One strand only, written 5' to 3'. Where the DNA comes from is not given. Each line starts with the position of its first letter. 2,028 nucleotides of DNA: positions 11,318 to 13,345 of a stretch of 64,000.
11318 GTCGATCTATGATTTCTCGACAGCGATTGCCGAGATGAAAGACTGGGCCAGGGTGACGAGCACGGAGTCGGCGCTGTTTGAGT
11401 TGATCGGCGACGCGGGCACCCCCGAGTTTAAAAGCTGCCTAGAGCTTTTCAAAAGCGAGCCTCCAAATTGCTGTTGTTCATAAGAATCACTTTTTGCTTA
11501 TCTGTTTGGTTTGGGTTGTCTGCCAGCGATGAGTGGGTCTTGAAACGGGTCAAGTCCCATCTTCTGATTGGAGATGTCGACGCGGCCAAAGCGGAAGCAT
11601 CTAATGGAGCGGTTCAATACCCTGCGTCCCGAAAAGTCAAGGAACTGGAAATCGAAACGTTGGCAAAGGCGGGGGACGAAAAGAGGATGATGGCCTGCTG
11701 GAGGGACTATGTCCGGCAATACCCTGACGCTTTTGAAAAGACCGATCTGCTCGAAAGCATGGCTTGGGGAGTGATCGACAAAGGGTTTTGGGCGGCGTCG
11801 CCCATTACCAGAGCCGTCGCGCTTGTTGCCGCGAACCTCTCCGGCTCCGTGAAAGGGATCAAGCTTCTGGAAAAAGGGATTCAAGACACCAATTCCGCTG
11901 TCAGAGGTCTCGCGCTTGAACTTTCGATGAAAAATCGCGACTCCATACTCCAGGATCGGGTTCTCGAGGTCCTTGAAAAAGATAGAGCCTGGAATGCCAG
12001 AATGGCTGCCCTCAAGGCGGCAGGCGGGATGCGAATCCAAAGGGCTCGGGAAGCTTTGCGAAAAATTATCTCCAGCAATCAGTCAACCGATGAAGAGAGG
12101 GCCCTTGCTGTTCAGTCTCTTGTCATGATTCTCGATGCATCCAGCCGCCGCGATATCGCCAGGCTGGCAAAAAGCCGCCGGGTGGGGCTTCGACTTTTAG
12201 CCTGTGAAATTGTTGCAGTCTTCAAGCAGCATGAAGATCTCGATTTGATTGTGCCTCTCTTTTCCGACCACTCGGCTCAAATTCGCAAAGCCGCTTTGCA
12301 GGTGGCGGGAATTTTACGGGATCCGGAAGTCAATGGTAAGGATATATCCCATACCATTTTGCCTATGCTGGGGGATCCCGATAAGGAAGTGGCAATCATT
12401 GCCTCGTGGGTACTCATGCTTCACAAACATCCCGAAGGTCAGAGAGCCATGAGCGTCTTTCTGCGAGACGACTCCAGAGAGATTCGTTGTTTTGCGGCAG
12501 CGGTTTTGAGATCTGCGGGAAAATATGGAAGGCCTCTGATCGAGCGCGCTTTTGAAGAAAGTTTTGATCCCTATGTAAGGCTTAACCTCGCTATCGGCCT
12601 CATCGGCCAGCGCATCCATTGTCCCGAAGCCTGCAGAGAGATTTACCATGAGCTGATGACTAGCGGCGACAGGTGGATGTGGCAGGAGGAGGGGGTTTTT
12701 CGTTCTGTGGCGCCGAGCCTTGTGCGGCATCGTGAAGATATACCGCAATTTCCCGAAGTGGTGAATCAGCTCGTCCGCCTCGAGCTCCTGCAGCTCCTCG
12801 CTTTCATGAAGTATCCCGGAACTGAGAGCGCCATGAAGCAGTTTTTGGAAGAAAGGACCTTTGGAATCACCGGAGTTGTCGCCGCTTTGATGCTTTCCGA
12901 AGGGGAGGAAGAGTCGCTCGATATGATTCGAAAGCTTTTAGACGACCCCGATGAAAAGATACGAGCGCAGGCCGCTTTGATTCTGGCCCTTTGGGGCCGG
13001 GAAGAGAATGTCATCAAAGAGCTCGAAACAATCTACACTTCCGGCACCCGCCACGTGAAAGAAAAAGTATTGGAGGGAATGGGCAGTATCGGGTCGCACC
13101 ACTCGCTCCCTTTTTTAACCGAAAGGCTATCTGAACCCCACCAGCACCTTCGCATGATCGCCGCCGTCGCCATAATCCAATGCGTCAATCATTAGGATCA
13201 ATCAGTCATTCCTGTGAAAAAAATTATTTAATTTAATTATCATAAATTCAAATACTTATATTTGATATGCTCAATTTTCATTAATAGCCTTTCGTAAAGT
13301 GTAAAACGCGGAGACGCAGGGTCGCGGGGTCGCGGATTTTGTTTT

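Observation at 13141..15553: AbiE islet bounded by a duplicated ~57-60 bp segment that is the shared 3' end of two convergent genes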

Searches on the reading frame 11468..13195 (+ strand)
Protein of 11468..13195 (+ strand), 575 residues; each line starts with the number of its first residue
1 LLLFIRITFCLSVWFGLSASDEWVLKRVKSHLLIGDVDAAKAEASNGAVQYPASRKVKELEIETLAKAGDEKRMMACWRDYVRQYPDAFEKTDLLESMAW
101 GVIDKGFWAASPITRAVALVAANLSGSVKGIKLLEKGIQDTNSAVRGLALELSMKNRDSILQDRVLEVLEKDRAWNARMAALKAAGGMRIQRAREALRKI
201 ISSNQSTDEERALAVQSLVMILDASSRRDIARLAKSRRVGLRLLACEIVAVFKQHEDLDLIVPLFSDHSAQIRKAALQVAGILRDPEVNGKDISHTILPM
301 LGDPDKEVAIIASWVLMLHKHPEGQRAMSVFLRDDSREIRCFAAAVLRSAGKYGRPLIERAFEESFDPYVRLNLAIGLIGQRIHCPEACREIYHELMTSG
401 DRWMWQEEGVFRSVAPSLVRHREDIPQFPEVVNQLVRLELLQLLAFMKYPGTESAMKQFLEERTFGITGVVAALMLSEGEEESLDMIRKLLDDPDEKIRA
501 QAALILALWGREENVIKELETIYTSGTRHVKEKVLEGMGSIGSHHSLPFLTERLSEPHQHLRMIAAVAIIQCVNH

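Call 5: search_protein_families(library=pfam, proteins=[window:11468-13195:+], max_evalue=0.01)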
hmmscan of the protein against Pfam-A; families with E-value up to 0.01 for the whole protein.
window:11468-13195:+ (575 aa): 5 families
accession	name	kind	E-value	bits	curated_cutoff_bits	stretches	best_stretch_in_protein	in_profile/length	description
PF13646.12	HEAT_2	-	1e-28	99.9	27.7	4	487-568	4-86/88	HEAT repeats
PF02985.28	HEAT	-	9.7e-14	50.6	23.5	0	484-506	2-24/31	HEAT repeat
PF13513.12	HEAT_EZ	-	4.3e-06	27.6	27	0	272-316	3-52/55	HEAT-like repeat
PF12717.13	Cnd1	-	8.2e-05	23.1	26.4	0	481-516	57-93/162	non-SMC mitotic condensation complex subunit 1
PF13428.12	TPR_14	-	0.0026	18.7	23.5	0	63-88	9-34/44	Tetratricopeptide repeat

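Call 7: find_homologous_proteins(query=window:11468-13195:+, max_evalue=0.00001)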
Query window:11468-13195:+ (575 aa): 31 proteins with E <= 0.00001 among 8000 candidates.
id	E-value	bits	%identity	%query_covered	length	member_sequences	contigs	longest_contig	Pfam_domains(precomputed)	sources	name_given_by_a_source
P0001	0.0e+0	1264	100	100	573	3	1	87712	PF02985.29,PF13513.13,PF13646.13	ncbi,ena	-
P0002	4.4e-293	991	79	100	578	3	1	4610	PF02985.29,PF13513.13,PF13646.13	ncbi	-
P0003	1.3e-227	775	65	98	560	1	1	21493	PF12717.14,PF02985.29,PF13513.13,PF13646.13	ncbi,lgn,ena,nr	ncbi:MAG: hypothetical protein K940chlam3_01211 [Chlamydiae bacterium]|nr:hypothetical protein [Chla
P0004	1.2e-223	762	60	100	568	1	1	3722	PF02985.29,PF13513.13,PF13646.13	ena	-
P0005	1.6e-218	745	61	99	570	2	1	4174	PF02985.29,PF13646.13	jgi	-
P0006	1.9e-215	735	59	99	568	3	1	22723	PF00514.30,PF02985.29,PF13646.13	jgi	-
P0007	4.7e-213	727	61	97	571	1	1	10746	PF02985.29,PF13646.13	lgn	-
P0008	3.9e-212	724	58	100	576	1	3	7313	PF12717.14,PF02985.29,PF13513.13,PF13646.13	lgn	-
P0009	3.8e-149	516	43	100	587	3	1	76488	PF02985.29,PF13646.13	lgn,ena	-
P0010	6.2e-149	515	43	100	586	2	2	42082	PF02985.29,PF13646.13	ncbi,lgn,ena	-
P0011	7.8e-149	515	44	100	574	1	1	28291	PF02985.29,PF13513.13,PF13646.13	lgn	-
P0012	7.4e-148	512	43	97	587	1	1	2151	PF09450.17,PF02985.29,PF13646.13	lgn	-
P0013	9.6e-148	511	42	100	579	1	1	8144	PF02985.29,PF13513.13,PF13646.13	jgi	jgi:HEAT repeat protein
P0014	6.0e-147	509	43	99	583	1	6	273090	PF02985.29,PF13646.13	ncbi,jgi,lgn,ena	-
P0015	1.4e-144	501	42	100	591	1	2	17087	PF02985.29,PF13646.13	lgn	-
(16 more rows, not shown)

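Call 10: find_encoding_contigs(protein=P0002, flank=10000, max_places=4)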
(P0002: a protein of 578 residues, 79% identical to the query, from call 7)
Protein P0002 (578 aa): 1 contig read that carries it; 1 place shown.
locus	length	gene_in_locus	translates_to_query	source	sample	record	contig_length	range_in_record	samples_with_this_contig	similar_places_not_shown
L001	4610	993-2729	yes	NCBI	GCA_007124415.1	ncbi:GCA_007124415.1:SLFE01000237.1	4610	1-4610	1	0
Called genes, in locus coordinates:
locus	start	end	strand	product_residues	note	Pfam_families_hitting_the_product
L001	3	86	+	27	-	?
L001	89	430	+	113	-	PF11969:DcpS_C, PF01230:HIT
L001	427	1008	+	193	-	PF00857:Isochorismatase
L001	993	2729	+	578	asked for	PF13513:HEAT_EZ (faint), PF02985:HEAT (faint), PF13646:HEAT_2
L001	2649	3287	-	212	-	PF00561:Abhydrolase_1, PF02089:Palm_thioest (weak), PF12697:Abhydrolase_6, PF06028:DUF915 (weak), PF12146:Hydrolase_4 (weak), PF02450:LCAT (weak), PF07819:PGAP1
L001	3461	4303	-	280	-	PF24096:DUF7379 (weak), PF05057:DUF676 (weak), PF00975:Thioesterase, PF02089:Palm_thioest (faint), PF07819:PGAP1 (weak), PF12697:Abhydrolase_6 (weak), PF06028:DUF915, PF00561:Abhydrolase_1 (weak)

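Call 11: find_encoding_contigs(protein=P0003, flank=10000, max_places=4)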
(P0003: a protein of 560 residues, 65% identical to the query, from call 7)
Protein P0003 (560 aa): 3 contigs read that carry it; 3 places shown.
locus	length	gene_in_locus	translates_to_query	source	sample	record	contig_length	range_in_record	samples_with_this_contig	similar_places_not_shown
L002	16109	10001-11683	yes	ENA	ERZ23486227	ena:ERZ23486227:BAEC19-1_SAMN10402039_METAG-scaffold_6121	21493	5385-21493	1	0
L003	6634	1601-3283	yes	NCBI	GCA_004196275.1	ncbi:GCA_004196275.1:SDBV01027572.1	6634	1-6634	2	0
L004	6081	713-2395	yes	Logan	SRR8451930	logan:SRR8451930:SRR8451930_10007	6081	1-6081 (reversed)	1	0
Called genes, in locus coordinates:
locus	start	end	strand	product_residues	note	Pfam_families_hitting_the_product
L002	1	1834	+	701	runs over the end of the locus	-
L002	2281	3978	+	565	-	PF00226:DnaJ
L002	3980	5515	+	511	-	PF12796:Ank_2, PF00023:Ank (faint), PF13606:Ank_3 (faint), PF13637:Ank_4 (weak), PF00856:SET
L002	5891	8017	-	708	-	-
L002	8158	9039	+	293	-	PF03690:MYG1_exonuc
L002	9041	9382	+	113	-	PF11969:DcpS_C, PF01230:HIT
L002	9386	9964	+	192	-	PF00857:Isochorismatase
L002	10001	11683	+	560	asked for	PF12717:Cnd1 (faint), PF13513:HEAT_EZ (faint), PF02985:HEAT (faint), PF13646:HEAT_2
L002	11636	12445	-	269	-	PF00561:Abhydrolase_1, PF01674:Lipase_2 (weak), PF02089:Palm_thioest, PF12697:Abhydrolase_6, PF02450:LCAT (weak), PF07819:PGAP1 (weak), PF12146:Hydrolase_4 (weak)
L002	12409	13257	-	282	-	PF06028:DUF915, PF07819:PGAP1, PF24096:DUF7379, PF05057:DUF676 (weak), PF02089:Palm_thioest (weak)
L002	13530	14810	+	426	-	PF12937:F-box-like (weak), PF12799:LRR_4 (faint), PF23598:LRR_14 (weak), PF13855:LRR_8 (faint)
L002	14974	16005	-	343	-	PF00646:F-box (weak), PF12937:F-box-like (weak)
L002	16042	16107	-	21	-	?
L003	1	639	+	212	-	PF03690:MYG1_exonuc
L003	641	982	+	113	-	PF11969:DcpS_C, PF01230:HIT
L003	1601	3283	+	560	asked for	PF12717:Cnd1 (faint), PF13513:HEAT_EZ (faint), PF02985:HEAT (faint), PF13646:HEAT_2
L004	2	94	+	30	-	?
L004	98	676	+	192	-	PF00857:Isochorismatase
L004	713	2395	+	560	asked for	PF12717:Cnd1 (faint), PF13513:HEAT_EZ (faint), PF02985:HEAT (faint), PF13646:HEAT_2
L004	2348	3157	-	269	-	PF00561:Abhydrolase_1, PF01674:Lipase_2 (weak), PF02089:Palm_thioest, PF12697:Abhydrolase_6, PF02450:LCAT (weak), PF07819:PGAP1 (weak), PF12146:Hydrolase_4 (weak)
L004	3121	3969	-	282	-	PF06028:DUF915, PF07819:PGAP1, PF24096:DUF7379, PF05057:DUF676 (weak), PF02089:Palm_thioest (weak)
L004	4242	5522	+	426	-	PF12937:F-box-like (weak), PF12799:LRR_4 (faint), PF23598:LRR_14 (weak), PF13855:LRR_8 (faint)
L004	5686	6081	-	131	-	?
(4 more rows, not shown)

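Call 16: find_related_loci(query=A1, collection=genome_contigs, flank=6000)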
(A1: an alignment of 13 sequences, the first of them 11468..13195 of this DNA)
Query A1 (575 aa) in genome_contigs; peptide patterns used: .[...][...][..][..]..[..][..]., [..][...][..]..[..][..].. (x = any residue, [..] = any of these).
178 stretches matched a pattern; 117 encode a relative of the query (tblastn E <= 1e-3); the best 80 are kept; 80 distinct loci.
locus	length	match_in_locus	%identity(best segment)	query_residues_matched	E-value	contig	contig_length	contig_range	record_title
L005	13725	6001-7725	92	1-575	0e+0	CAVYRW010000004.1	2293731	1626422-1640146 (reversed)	MAG: Waddliaceae bacterium isolate MFD05684.bin.1.376 genome assembly, contig: contig_5658, whole genome shotgun sequenc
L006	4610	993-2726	79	1-575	0e+0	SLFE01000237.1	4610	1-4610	MAG: Waddliaceae bacterium isolate CSSed162cmB_602 CSSed16-2cmB-101157, whole genome shotgun sequence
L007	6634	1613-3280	65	15-575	0e+0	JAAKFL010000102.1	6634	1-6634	MAG: Chlamydiae bacterium isolate K940_chlam_3 K940chlam3_102, whole genome shotgun sequence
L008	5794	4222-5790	56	1-523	0e+0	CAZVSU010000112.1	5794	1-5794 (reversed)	MAG TPA_asm: uncultured bacterium isolate SRP332253_co1_236 genome assembly, contig: NODE_22092_length_5794_cov_6.215717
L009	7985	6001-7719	42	3-575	4e-161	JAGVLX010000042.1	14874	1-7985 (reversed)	MAG: Parachlamydiales bacterium isolate SW_13 c_000000151378, whole genome shotgun sequence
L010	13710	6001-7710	43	3-575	5e-158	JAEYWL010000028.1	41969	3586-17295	MAG: Verrucomicrobia bacterium isolate OH_CBlB_266 k127_2081257, whole genome shotgun sequence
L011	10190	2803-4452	45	26-575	2e-156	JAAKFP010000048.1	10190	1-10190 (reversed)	MAG: Chlamydiae bacterium isolate K940_chlam_7 K940chlam7_48, whole genome shotgun sequence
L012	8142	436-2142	43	7-575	3e-155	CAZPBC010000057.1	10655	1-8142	MAG TPA_asm: uncultured bacterium isolate binchicken_co334_340 genome assembly, contig: NODE_11517_length_10655_cov_6.87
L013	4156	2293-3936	42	22-575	9e-141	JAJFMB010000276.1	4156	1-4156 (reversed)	MAG: Chlamydiae bacterium isolate OFTM56 OFTM56_275, whole genome shotgun sequence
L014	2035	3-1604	40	40-575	1e-141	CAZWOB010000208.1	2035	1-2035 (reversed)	MAG TPA_asm: uncultured bacterium isolate binchicken_co334_43 genome assembly, contig: NODE_134706_length_2035_cov_12.81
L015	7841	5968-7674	38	4-575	5e-128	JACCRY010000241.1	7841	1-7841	MAG: Parachlamydiaceae bacterium isolate MGR_bin34 SD2897-2912_k127_2769656, whole genome shotgun sequence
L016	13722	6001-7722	37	7-575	1e-119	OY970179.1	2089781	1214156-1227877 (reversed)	MAG: uncultured Verrucomicrobiae bacterium isolate MFD05521.bin.c.1 genome assembly, chromosome: 1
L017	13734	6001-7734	37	1-575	2e-118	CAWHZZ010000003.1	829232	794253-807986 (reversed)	MAG: uncultured Verrucomicrobiae bacterium isolate MFD09495.bin.1.30 genome assembly, contig: contig_7866, whole genome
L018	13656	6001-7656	35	24-575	1e-118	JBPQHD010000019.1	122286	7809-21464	MAG: Parachlamydiaceae bacterium isolate JB084 contig19, whole genome shotgun sequence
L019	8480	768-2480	36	8-575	2e-117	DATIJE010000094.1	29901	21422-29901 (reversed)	MAG TPA_asm: Rhabdochlamydiaceae bacterium isolate SMAG_U15683 k141_401206, whole genome shotgun sequence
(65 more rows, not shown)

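Call 61: search_protein_families(library=pfam, proteins=[L088:1077-2288:-], max_evalue=0.001)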
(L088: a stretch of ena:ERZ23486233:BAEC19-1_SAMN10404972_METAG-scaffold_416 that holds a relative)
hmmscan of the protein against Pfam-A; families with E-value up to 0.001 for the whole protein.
L088:1077-2288:- (403 aa): 0 families
